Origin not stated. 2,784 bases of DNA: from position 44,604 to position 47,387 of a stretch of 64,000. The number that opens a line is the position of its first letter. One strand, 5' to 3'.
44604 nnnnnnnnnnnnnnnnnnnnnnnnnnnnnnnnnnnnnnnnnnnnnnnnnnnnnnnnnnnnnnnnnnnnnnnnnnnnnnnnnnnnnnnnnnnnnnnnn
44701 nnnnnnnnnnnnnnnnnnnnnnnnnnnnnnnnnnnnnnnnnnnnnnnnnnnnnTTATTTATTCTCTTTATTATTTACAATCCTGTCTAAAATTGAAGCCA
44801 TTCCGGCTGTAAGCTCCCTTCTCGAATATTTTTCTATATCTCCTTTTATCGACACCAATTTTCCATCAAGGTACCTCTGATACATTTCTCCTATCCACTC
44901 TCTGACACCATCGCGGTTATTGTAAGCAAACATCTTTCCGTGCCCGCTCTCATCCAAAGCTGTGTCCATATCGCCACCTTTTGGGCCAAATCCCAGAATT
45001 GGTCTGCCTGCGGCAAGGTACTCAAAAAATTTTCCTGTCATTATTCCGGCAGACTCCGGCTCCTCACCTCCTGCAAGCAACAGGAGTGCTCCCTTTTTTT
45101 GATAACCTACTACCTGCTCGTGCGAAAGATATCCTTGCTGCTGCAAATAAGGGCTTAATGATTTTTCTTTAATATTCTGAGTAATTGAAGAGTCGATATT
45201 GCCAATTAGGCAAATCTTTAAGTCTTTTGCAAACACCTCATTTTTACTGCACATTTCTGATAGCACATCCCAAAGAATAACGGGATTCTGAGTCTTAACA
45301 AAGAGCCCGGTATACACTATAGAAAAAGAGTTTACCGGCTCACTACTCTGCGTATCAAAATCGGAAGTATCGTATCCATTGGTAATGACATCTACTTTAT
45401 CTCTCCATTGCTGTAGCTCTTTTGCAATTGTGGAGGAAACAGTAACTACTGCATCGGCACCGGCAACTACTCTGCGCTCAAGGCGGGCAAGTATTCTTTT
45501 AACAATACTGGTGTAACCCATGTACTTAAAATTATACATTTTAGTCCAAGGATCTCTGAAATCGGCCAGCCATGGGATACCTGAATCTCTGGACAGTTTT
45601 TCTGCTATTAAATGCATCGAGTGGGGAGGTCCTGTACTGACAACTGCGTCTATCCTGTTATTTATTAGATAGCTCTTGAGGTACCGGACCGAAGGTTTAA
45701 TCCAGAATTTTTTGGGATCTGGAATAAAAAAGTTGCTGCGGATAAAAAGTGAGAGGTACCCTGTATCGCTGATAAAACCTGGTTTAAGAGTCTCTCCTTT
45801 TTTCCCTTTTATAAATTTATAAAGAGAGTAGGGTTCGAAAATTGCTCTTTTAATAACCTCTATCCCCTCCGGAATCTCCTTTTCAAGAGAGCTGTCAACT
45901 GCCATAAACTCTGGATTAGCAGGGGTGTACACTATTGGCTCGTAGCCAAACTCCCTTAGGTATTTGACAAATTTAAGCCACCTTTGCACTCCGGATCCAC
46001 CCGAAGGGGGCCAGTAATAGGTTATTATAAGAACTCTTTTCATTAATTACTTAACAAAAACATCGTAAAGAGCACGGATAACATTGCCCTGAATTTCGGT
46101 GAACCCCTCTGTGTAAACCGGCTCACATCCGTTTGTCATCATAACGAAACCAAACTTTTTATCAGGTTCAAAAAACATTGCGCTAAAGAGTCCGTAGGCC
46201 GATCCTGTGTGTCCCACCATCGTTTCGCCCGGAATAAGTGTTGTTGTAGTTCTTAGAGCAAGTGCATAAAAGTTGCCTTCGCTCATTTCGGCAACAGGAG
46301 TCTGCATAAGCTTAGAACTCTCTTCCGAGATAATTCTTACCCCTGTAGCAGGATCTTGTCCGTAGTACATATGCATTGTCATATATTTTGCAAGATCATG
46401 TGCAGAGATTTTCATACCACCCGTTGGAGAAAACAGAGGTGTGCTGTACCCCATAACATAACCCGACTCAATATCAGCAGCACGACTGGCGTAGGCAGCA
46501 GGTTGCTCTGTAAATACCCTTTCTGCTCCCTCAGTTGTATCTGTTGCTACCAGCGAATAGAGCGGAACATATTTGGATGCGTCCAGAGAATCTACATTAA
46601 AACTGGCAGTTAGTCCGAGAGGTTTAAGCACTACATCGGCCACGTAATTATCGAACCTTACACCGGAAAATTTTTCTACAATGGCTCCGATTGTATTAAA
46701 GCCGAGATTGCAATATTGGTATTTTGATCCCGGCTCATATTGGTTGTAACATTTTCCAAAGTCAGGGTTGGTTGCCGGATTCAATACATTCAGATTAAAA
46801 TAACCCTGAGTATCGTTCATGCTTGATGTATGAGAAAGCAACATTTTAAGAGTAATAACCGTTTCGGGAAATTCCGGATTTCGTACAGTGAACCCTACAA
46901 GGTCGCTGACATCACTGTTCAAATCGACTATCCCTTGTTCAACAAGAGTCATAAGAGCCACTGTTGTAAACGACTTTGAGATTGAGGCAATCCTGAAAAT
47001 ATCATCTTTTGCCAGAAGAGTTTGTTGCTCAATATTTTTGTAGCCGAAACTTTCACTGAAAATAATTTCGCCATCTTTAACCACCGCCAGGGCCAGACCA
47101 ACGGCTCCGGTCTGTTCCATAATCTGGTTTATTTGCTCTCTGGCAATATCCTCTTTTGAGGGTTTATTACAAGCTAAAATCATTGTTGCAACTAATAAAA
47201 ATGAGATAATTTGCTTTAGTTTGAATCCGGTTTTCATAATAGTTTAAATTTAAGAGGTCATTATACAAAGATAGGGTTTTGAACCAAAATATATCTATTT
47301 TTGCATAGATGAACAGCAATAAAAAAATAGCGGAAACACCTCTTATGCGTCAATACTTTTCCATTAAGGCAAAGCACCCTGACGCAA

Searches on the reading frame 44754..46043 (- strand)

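Call 47: search_protein_families(library=pfam, proteins=[window:44754-46043:-], max_evalue=0.1)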
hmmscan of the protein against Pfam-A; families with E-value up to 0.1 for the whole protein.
window:44754-46043:- (429 aa): 2 families
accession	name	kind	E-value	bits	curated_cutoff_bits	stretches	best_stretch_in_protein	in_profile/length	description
PF13439.12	Glyco_transf_4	-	7.3e-14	52.6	28.5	1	103-227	45-169/170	Glycosyltransferase Family 4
PF13579.12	Glyco_trans_4_4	-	1e-10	42.6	29.7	1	120-223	61-158/158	Glycosyl transferase 4-like domain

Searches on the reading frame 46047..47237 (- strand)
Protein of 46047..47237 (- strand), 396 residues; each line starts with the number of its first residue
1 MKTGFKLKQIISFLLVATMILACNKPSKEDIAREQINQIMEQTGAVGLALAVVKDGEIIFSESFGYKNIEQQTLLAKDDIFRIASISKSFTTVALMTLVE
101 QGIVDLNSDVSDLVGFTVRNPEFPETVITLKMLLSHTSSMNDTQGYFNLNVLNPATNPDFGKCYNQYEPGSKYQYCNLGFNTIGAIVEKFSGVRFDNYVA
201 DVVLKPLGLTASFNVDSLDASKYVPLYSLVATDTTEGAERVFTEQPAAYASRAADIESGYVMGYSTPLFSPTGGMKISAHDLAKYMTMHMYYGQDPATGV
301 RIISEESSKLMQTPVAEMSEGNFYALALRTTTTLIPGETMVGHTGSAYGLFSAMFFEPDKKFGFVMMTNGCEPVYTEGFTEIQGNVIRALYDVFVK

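Call 47: search_protein_families(library=pfam, proteins=[window:46047-47237:-], max_evalue=0.1)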
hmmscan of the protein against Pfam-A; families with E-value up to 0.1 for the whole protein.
window:46047-47237:- (396 aa): 1 family
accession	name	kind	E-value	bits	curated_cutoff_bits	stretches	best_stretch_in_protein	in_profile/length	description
PF00144.29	Beta-lactamase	-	1.8e-50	172.4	27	1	35-371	4-311/329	Beta-lactamase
